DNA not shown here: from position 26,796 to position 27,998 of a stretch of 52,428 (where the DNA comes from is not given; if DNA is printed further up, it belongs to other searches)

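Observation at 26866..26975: Promoter -> short terminated leader RNA -> nuclease: candidate RNA-antitoxin / abortive-infection system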

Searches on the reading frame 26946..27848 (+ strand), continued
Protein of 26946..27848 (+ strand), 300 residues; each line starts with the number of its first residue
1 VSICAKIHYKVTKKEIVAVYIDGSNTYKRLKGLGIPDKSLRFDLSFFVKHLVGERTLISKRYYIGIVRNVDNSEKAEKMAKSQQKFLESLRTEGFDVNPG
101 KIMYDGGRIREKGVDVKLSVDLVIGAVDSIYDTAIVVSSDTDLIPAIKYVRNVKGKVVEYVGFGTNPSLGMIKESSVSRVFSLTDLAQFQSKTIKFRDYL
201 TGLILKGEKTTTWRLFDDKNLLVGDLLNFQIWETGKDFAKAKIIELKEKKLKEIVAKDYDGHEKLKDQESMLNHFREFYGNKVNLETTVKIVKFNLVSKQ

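Call 25: find_encoding_contigs(protein=P0077, flank=3000, max_places=2)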
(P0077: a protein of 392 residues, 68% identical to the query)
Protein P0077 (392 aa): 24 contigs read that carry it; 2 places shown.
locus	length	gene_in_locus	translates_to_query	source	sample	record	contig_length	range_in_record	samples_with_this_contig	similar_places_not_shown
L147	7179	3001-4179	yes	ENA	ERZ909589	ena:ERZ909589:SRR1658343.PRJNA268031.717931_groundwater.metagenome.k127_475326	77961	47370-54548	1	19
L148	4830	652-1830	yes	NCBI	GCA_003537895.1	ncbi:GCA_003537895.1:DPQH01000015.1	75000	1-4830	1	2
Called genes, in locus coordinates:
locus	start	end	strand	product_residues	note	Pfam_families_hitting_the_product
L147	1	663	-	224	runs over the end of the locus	PF04402:SIMPL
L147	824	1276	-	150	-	-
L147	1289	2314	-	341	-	PF00188:CAP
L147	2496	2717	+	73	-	-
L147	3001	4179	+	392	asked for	PF01936:NYN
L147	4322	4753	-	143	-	PF02661:Fic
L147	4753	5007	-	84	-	PF12728:HTH_17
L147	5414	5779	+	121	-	-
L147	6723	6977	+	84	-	-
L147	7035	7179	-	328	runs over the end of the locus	PF16656:Pur_ac_phosph_N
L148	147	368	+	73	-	-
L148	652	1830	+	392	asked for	PF01936:NYN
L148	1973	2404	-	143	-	PF02661:Fic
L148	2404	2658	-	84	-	PF12728:HTH_17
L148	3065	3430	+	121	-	-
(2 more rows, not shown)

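Call 26: find_encoding_contigs(protein=P0031, flank=3000, max_places=2)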
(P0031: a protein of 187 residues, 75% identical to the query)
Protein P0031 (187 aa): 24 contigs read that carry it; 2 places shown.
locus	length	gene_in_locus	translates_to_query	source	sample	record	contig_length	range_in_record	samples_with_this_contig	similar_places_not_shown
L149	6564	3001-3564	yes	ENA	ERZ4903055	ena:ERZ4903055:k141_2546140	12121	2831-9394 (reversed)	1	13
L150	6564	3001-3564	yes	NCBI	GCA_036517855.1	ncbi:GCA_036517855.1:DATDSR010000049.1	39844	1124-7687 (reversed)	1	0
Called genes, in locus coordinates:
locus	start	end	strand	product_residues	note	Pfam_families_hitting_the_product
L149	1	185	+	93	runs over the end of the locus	-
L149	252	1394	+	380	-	PF13173:AAA_14, PF13635:DUF4143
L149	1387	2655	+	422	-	PF13660:DUF4147, PF05161:MOFRL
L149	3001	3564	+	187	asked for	PF01936:NYN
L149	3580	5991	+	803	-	PF01326:PPDK_N, PF00391:PEP-utilizers, PF02896:PEP-utilizers_C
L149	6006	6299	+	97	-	-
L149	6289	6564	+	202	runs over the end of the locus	PF08843:AbiEii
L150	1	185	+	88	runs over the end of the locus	-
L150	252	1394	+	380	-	PF13173:AAA_14, PF13635:DUF4143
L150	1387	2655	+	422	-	PF13660:DUF4147, PF05161:MOFRL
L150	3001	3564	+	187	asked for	PF01936:NYN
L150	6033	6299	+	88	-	-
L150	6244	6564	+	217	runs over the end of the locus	PF08843:AbiEii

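Call 27: find_encoding_contigs(protein=P0108, flank=3000, max_places=2)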
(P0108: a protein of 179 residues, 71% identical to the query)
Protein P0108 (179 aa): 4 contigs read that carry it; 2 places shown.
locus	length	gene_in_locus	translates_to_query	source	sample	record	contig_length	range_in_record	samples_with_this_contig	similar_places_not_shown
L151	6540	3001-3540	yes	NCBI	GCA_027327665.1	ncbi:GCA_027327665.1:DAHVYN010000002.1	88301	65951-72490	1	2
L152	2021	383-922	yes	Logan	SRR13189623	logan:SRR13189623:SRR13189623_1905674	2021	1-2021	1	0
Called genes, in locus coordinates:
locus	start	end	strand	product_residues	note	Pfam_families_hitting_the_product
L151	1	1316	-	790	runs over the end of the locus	PF00690:Cation_ATPase_N, PF00122:E1-E2_ATPase, PF00702:Hydrolase, PF08282:Hydrolase_3 (faint)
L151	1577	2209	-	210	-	-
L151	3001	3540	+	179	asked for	PF01936:NYN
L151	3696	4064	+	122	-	-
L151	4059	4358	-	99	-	PF12844:HTH_19, PF13560:HTH_31 (weak), PF01381:HTH_3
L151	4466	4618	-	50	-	-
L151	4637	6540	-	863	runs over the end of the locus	PF00332:Glyco_hydro_17, PF13506:Glyco_transf_21, PF00535:Glycos_transf_2, PF13641:Glyco_tranf_2_3, PF13632:Glyco_trans_2_3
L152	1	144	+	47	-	?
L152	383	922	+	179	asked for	PF01936:NYN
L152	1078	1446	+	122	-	-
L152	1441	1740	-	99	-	PF12844:HTH_19, PF13560:HTH_31 (weak), PF01381:HTH_3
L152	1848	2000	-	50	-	-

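Call 28: find_encoding_contigs(protein=P0119, flank=3000, max_places=2)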
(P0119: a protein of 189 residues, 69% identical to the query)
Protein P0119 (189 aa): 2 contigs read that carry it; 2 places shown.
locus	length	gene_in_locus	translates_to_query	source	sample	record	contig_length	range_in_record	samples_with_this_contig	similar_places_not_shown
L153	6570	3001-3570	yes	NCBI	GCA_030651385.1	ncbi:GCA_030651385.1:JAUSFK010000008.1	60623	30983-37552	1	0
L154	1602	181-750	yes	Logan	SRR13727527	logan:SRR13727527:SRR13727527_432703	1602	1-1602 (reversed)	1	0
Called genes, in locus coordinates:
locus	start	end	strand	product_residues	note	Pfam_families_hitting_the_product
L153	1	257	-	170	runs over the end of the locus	PF09424:YqeY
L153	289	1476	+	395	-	PF01266:DAO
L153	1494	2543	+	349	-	PF02646:RmuC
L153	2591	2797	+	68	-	-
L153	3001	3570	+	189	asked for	PF01936:NYN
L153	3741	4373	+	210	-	-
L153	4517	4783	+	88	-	-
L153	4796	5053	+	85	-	PF05016:ParE_toxin (faint)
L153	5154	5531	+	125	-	-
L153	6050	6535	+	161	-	-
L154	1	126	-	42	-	?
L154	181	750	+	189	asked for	PF01936:NYN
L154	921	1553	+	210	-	-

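Call 34: search_protein_families(library=padloc, proteins=[window:26976-27845:+], max_evalue=1)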
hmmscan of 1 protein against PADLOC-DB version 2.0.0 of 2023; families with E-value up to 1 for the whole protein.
window:26976-27845:+ (290 aa): 2 families
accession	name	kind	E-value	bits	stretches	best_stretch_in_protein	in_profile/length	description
PDLC04163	HEC-09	-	2e-16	58.3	1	6-145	3-147/203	-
PDLC01154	NYN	-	9.2e-10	36.4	1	3-148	144-275/310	"LabA-like protein, NYN family nuclease"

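Call 35: search_protein_families(library=ncbifam, proteins=[window:26976-27845:+], max_evalue=1)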
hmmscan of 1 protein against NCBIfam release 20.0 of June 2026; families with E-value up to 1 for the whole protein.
window:26976-27845:+ (290 aa): 2 families
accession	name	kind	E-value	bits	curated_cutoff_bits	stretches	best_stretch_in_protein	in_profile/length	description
NF003443.0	PRK04980.1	equivalog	0.00067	19.9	93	1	181-247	3-69/104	N(4)-acetylcytidine aminohydrolase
TIGR04317.1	W_rSAM_matur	equivalog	0.046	12.8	380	1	120-184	239-303/349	tungsten cofactor oxidoreductase radical SAM maturase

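Call 36: search_solved_structures(query=window:26976-27845:+, max_evalue=1, show_alignments=2)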
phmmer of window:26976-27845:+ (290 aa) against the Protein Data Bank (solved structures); distinct sequences matched with E-value up to 1: 3.
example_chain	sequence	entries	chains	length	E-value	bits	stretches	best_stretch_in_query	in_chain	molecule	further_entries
3sky_A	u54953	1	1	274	0.098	15.3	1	16-126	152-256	Copper-exporting P-type ATPase B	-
3skx_A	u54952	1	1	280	0.11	15.1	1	16-126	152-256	Copper-exporting P-type ATPase B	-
5svh_B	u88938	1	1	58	0.5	13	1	207-260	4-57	MLL/c-Myb chimera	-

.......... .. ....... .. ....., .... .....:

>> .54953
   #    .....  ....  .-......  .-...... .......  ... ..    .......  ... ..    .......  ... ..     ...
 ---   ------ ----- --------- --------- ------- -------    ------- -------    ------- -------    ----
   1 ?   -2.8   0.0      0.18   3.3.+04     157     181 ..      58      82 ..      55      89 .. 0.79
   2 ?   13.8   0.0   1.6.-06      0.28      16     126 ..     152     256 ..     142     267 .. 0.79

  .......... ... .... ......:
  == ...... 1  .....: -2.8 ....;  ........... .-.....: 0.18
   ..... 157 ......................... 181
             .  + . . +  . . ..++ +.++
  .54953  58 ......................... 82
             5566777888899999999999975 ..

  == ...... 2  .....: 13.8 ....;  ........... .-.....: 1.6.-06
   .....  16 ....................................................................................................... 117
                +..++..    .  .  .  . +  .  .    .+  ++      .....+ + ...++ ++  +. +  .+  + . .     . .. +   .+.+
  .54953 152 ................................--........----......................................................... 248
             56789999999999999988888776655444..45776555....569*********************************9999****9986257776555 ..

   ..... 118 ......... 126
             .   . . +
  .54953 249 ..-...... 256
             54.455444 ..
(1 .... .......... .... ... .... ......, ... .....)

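Call 48: find_related_loci(query=A4, collection=viral_contigs, flank=3000)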
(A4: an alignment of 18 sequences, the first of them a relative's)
Query A4 (290 aa) in viral_contigs; peptide patterns used: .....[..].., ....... (x = any residue, [..] = any of these).
111 stretches matched a pattern; 2 encode a relative of the query (tblastn E <= 1e-3); 2 distinct loci.
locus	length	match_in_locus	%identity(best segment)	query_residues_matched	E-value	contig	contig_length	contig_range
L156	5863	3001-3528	36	1-184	2e-21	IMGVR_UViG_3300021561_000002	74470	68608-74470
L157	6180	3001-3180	43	94-153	8e-12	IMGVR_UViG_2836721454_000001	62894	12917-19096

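Call 66: search_dna_similar(query=window:26976-27845:+, collection=phages, mode=protein, max_rows=10)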
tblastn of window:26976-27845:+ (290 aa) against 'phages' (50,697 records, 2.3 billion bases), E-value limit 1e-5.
No match.

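Call 67: search_dna_similar(query=window:26976-27845:+, collection=plasmids, mode=protein, max_rows=10)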
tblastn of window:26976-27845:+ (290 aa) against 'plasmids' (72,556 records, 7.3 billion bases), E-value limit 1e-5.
Records with a match: 21; places in all: 21; records where one place covers at least 80% of the query: 0.
Best place of each record, by identity: <60% 21.
By first word of the organism name: Escherichia 10; Leptospira 5; Klebsiella 4; Salmonella 2.
By predicted mobility (MOB-suite, as given by PLSDB): mobilizable 12; non-mobilizable 9.
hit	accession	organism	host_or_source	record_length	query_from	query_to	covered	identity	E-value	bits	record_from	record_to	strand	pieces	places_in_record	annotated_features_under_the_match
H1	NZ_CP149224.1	Salmonella enterica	Homo sapiens,single cell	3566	3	204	70%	25.6%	7e-8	61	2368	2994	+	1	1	NYN domain-containing protein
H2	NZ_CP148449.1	Escherichia coli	-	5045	3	204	70%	25.6%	8e-8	61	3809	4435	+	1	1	NYN domain-containing protein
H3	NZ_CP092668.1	Leptospira interrogans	Homo sapiens,blood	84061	1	158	54%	32.4%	1e-7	60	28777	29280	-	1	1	NYN domain-containing protein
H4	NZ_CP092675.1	Leptospira interrogans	Homo sapiens,blood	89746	1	158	54%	32.4%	1e-7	60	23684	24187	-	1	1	NYN domain-containing protein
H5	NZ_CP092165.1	Leptospira interrogans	Homo sapiens,blood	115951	1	158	54%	32.4%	1e-7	60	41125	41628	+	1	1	NYN domain-containing protein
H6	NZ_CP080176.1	Escherichia coli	chicken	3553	3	198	68%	26.1%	2e-8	63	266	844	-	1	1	NYN domain-containing protein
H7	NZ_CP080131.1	Escherichia coli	chicken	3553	3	198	68%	26.1%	2e-8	63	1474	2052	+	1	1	NYN domain-containing protein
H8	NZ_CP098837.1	Salmonella enterica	pig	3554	3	198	68%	26.1%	2e-8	63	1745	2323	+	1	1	NYN domain-containing protein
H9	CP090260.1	Escherichia coli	Homo sapiens,nasopharyngeal swab ...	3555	3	198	68%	26.1%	2e-8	63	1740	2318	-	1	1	NYN domain-containing protein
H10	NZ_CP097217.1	Escherichia coli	Mixed culture,feces of piglets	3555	3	198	68%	26.1%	2e-8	63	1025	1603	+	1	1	NYN domain-containing protein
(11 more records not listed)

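Call 68: predict_structure(alignment_id=A4)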
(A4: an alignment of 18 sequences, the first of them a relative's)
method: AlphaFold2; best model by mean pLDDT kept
length: 290 residues; sequences in the alignment: 18
mean_pLDDT: 87.1   pTM: 0.78
mean pLDDT of the five models: 87.1, 85.0, 83.7, 71.1, 68.8
residues with pLDDT >= 90: 141; 70-90: 124; 50-70: 22; < 50: 3
segments of 3 or more residues with pLDDT < 50: none
pLDDT, mean of each block of 10 residues (from residue 1): 86 91 85 92 96 80 78 85 89 59 85 96 96 96 97 89 95 90 89 91 73 88 87 92 85 80 85 89 80
secondary structure, 60 per line:
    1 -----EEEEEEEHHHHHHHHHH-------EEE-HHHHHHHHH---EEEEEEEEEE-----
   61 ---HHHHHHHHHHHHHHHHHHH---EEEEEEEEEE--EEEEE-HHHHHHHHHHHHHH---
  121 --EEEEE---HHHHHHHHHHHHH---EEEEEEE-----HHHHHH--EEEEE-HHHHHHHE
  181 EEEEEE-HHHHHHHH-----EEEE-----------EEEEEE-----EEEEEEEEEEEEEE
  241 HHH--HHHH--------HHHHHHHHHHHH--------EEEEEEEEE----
elements in order: E6-12 H13-22 E30-32 H34-42 E46-55 H64-82 E86-95 E98-102 H104-117 E123-127 H131-143 E147-153 H159-164 E167-171 H173-179 E180-186 H188-195 E201-204 E216-221 E227-240 H246-249 H258-269 E278-286

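Call 70: find_encoding_contigs(protein=P0016, flank=3000, max_places=3)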
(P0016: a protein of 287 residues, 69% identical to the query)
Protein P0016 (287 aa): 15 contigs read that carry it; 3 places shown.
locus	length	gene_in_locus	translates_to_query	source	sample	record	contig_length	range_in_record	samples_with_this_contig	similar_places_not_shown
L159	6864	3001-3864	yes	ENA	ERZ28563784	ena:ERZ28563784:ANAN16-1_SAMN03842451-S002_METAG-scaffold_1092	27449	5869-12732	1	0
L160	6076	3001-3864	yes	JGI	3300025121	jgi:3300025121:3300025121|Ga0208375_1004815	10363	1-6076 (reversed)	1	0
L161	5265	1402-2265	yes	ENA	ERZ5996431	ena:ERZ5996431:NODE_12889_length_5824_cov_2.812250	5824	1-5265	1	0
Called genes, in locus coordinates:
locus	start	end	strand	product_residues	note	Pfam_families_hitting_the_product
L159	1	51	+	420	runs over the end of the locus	PF02403:Seryl_tRNA_N, PF00587:tRNA-synt_2b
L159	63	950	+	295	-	-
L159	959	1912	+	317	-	PF00768:Peptidase_S11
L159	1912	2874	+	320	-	PF01207:Dus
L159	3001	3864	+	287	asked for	PF01936:NYN, PF04266:ASCH (weak)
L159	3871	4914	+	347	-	PF05496:RuvB_N (faint), PF06068:TIP49 (faint), PF13177:DNA_pol3_delta2 (weak), PF00004:AAA, PF13177:DNA_pol3_delta2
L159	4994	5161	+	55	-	-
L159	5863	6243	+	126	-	-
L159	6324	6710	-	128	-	PF01471:PG_binding_1 (weak)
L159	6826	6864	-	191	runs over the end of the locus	-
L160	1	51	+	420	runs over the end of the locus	PF02403:Seryl_tRNA_N, PF00587:tRNA-synt_2b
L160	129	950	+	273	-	-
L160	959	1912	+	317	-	PF00768:Peptidase_S11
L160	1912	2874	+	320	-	PF01207:Dus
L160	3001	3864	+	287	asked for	PF01936:NYN, PF04266:ASCH (weak)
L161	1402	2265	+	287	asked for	PF01936:NYN, PF04266:ASCH (weak)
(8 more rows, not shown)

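Call 71: find_encoding_contigs(protein=P0010, flank=3000, max_places=2)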
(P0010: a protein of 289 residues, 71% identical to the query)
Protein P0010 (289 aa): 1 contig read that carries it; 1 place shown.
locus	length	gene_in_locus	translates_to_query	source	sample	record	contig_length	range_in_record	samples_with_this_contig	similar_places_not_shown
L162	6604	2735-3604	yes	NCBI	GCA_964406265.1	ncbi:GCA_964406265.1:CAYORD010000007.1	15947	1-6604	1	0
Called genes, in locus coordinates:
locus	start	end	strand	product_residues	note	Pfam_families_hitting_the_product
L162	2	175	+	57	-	?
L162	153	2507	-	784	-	PF00404:Dockerin_1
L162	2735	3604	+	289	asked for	PF01936:NYN, PF04266:ASCH (weak)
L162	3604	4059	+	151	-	-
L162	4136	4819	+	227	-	-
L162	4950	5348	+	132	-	-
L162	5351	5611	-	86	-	PF01649:Ribosomal_S20p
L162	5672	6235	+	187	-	PF01330:RuvA_N, PF00633:HHH (faint), PF12836:HHH_3 (faint), PF14520:HHH_5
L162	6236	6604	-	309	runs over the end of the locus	PF01520:Amidase_3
